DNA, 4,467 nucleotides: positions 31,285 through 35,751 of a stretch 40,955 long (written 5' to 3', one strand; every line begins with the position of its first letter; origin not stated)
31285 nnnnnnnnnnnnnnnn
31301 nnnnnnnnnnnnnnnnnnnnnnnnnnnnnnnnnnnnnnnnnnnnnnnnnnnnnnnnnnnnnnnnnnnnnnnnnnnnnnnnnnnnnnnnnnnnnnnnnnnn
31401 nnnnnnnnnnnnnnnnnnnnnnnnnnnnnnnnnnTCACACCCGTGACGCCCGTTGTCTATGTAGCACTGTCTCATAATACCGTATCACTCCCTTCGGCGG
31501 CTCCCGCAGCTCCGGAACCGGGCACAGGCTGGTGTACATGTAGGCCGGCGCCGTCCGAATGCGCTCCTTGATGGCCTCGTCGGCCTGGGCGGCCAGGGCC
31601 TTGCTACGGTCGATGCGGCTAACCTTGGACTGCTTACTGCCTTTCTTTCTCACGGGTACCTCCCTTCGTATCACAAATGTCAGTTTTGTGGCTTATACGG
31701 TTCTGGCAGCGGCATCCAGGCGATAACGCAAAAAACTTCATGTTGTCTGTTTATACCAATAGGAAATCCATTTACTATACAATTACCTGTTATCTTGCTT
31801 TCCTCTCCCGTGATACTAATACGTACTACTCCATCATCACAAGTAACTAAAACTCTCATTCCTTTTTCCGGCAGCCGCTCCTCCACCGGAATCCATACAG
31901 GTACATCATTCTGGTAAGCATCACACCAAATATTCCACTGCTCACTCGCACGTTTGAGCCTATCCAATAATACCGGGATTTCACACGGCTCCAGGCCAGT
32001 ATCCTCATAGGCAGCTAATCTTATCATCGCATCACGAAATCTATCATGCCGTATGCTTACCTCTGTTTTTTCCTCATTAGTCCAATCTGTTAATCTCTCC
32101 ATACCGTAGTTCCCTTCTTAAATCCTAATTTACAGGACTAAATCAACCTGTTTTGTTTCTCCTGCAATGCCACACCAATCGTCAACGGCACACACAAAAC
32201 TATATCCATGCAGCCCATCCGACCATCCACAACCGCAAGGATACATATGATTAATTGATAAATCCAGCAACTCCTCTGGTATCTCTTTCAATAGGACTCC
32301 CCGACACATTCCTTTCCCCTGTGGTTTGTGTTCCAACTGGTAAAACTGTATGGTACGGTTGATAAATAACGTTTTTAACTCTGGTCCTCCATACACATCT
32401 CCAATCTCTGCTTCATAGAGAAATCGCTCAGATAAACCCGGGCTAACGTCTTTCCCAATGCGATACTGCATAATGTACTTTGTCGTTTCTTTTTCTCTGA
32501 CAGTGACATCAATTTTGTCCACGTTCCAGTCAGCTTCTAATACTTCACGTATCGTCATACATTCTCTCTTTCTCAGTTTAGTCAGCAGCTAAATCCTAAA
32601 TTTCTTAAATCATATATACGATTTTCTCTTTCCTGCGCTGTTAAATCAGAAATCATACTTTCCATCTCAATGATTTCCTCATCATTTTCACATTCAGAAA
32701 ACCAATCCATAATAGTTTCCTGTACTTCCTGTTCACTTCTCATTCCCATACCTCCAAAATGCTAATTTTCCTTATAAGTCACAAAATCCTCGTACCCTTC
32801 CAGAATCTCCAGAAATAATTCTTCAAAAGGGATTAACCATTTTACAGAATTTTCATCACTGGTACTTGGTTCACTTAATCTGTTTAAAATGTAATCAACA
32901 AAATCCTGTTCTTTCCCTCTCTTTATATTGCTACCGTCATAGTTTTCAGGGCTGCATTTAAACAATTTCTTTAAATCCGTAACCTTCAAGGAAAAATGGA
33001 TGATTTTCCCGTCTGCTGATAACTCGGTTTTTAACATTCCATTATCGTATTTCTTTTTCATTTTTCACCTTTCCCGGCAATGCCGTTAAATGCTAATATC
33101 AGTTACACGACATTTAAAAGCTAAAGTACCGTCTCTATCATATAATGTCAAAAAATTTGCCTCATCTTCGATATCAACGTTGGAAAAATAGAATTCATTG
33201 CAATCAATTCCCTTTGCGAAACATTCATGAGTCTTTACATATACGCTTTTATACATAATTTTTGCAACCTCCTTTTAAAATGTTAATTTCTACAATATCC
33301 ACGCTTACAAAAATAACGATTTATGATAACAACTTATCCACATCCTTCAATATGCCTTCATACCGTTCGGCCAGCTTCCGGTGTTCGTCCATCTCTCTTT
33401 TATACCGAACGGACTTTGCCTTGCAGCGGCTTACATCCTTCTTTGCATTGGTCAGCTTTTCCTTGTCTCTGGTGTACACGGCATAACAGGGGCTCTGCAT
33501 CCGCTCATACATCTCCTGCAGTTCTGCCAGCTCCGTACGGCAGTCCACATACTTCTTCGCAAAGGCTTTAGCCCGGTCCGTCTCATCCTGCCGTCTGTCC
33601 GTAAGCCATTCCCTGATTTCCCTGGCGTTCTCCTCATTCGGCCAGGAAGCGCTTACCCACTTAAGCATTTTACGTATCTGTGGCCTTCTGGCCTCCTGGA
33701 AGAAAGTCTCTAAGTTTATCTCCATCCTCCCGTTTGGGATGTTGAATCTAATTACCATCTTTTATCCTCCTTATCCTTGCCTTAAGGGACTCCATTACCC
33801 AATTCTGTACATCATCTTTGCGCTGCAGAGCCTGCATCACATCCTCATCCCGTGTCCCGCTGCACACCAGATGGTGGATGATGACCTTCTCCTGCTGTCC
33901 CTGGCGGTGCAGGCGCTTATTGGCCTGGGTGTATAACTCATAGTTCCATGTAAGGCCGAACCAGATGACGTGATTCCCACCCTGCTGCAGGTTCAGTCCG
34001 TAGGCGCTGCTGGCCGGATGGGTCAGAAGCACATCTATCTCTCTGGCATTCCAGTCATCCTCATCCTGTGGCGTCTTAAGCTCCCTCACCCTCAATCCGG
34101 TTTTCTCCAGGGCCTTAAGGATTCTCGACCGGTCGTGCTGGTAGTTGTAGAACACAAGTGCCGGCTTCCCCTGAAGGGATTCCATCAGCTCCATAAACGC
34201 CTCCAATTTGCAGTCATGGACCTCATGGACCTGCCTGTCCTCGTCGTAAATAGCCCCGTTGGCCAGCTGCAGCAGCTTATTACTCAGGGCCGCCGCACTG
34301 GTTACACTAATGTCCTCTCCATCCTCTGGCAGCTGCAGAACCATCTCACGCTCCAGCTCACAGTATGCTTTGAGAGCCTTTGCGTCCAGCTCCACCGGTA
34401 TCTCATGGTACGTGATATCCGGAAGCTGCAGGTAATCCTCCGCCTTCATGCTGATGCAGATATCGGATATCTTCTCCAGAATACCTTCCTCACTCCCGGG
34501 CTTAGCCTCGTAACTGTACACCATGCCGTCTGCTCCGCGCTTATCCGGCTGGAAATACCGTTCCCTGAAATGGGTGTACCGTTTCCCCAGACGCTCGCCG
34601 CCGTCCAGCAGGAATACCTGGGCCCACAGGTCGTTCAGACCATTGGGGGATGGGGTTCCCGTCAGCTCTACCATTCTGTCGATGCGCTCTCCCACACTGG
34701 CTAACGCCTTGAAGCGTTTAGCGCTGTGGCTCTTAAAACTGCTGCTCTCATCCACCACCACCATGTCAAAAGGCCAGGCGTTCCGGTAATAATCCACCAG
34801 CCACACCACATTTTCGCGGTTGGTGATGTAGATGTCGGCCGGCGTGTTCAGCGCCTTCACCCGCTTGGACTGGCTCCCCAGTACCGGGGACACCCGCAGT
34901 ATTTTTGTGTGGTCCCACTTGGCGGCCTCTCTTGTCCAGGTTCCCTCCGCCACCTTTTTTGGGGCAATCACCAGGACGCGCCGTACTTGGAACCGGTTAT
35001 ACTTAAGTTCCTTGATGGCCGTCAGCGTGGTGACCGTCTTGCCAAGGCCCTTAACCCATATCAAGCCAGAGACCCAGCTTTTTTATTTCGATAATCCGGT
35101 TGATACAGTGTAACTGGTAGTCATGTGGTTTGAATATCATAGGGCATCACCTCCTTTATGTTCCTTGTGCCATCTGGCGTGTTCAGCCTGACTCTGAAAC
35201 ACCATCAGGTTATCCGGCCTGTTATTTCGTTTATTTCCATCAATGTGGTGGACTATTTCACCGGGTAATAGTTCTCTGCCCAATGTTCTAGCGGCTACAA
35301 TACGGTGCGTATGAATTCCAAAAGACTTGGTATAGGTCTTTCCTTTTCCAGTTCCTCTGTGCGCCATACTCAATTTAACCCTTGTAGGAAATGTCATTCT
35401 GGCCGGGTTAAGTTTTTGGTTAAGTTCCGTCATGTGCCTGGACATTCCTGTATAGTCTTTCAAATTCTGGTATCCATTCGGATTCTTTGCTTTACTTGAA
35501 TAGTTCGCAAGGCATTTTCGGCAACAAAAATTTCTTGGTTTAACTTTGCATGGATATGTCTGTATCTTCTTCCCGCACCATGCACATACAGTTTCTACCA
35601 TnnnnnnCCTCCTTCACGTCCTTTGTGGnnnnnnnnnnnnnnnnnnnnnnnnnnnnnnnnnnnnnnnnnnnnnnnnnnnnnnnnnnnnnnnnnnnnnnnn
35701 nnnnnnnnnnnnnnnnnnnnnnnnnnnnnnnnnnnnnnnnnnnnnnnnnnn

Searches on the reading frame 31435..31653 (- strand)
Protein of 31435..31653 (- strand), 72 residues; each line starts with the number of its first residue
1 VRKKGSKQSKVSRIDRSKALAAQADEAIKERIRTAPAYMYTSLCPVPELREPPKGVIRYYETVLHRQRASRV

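Call 31: search_protein_families(library=pfam, proteins=[window:31435-31653:-], max_evalue=0.01)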
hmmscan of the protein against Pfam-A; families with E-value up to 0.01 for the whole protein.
window:31435-31653:- (72 aa): 1 family
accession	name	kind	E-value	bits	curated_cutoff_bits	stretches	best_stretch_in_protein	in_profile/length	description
PF18314.6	FAS_I_H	-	0.0016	18.6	23.3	1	5-65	126-186/203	Fatty acid synthase type I helical domain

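Call 77: search_protein_families(library=ncbifam, proteins=[window:31435-31653:-], max_evalue=0.01)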
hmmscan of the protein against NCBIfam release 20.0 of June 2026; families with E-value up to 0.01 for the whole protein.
window:31435-31653:- (72 aa): 0 families

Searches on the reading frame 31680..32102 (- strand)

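Call 31: search_protein_families(library=pfam, proteins=[window:31680-32102:-], max_evalue=0.01)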
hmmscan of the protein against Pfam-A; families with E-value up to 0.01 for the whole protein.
window:31680-32102:- (140 aa): 1 family
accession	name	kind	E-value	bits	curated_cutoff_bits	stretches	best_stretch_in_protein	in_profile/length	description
PF04448.17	DUF551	-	1.5e-07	32.6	22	1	70-135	2-66/68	Protein of unknown function (DUF551)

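Call 32: search_protein_families(library=phrogs, proteins=[window:31680-32102:-], max_evalue=0.001)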
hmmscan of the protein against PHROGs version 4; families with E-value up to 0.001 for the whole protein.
window:31680-32102:- (140 aa): 6 families
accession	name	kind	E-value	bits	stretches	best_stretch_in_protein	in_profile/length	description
phrog_924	-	unknown function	2e-11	45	1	70-140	92-154/267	-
phrog_15198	-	unknown function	3.8e-10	41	1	63-139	80-156/159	-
phrog_7704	-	unknown function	8.3e-06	26.8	1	69-136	108-169/173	-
phrog_60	-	unknown function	1.1e-05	26.3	1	70-135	223-278/461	-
phrog_13616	-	unknown function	4e-05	24.6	1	46-93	56-109/155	-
phrog_38832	-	unknown function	0.00014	22.7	1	1-49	12-61/186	-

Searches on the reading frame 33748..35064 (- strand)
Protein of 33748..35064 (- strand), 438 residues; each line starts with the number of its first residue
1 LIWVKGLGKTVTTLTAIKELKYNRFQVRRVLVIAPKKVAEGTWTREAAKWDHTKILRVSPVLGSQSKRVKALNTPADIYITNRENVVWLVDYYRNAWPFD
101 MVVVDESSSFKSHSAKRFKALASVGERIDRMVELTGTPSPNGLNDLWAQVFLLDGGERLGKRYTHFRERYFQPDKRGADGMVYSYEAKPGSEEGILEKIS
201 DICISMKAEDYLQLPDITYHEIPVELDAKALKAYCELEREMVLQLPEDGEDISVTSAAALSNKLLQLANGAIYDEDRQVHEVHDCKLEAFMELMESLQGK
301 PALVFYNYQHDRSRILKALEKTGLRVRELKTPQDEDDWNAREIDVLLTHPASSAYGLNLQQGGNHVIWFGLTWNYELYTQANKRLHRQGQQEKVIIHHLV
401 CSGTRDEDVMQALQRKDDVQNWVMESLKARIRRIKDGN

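Call 40: search_protein_families(library=pfam, proteins=[window:33748-35064:-], max_evalue=0.001)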
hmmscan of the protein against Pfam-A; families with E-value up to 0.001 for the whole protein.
window:33748-35064:- (438 aa): 4 families
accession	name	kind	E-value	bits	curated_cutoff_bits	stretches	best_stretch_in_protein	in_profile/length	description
PF00176.29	SNF2-rel_dom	-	2.5e-20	73.2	24.9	1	6-245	27-261/290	SNF2-related domain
PF00271.37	Helicase_C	-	2.1e-06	28.4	23.5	1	286-389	2-110/110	Helicase conserved C-terminal domain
PF00270.35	DEAD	-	5.4e-05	23.4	26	1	6-139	24-161/167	DEAD/DEAH box helicase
PF04851.21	ResIII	-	0.0001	22.7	22.5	1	6-139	33-163/164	Type III restriction enzyme, res subunit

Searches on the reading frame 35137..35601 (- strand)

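Call 31: search_protein_families(library=pfam, proteins=[window:35137-35601:-], max_evalue=0.01)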
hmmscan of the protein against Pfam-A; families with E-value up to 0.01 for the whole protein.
window:35137-35601:- (154 aa): 1 family
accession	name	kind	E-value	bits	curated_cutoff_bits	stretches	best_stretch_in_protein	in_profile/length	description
PF13392.12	HNH_3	-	8e-13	48.2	24.8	1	97-138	2-42/46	HNH endonuclease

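Call 32: search_protein_families(library=phrogs, proteins=[window:35137-35601:-], max_evalue=0.001)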
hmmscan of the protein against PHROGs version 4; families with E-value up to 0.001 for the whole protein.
window:35137-35601:- (154 aa): 12 families
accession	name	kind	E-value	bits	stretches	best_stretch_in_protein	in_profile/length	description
phrog_15471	-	DNA, RNA and nucleotide metabolism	1.3e-15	58.8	1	97-149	33-85/183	HNH endonuclease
phrog_7545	-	DNA, RNA and nucleotide metabolism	1.3e-12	49.2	1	92-150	80-138/160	HNH endonuclease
phrog_10730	-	DNA, RNA and nucleotide metabolism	8e-12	46.3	1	97-147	94-144/234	HNH endonuclease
phrog_21964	-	DNA, RNA and nucleotide metabolism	1.1e-11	45.9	1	96-148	164-215/244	HNH endonuclease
phrog_20891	-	DNA, RNA and nucleotide metabolism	1.7e-10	41.9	1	90-138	148-196/219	HNH endonuclease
phrog_959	-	DNA, RNA and nucleotide metabolism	6.4e-10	39.9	1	92-149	54-113/138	HNH endonuclease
phrog_14913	-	DNA, RNA and nucleotide metabolism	1.1e-08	36.3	1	96-143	40-86/149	HNH endonuclease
phrog_59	-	DNA, RNA and nucleotide metabolism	1.2e-08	35.8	1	93-132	186-223/423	HNH endonuclease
phrog_19902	-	DNA, RNA and nucleotide metabolism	2.7e-08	34.8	1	86-146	77-137/221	HNH endonuclease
phrog_99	-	DNA, RNA and nucleotide metabolism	0.00013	22.8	1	98-133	160-194/383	HNH endonuclease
phrog_25114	-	unknown function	0.00015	22.7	1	99-145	79-132/156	-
phrog_826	-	DNA, RNA and nucleotide metabolism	0.00061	20.4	1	77-142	87-155/281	HNH endonuclease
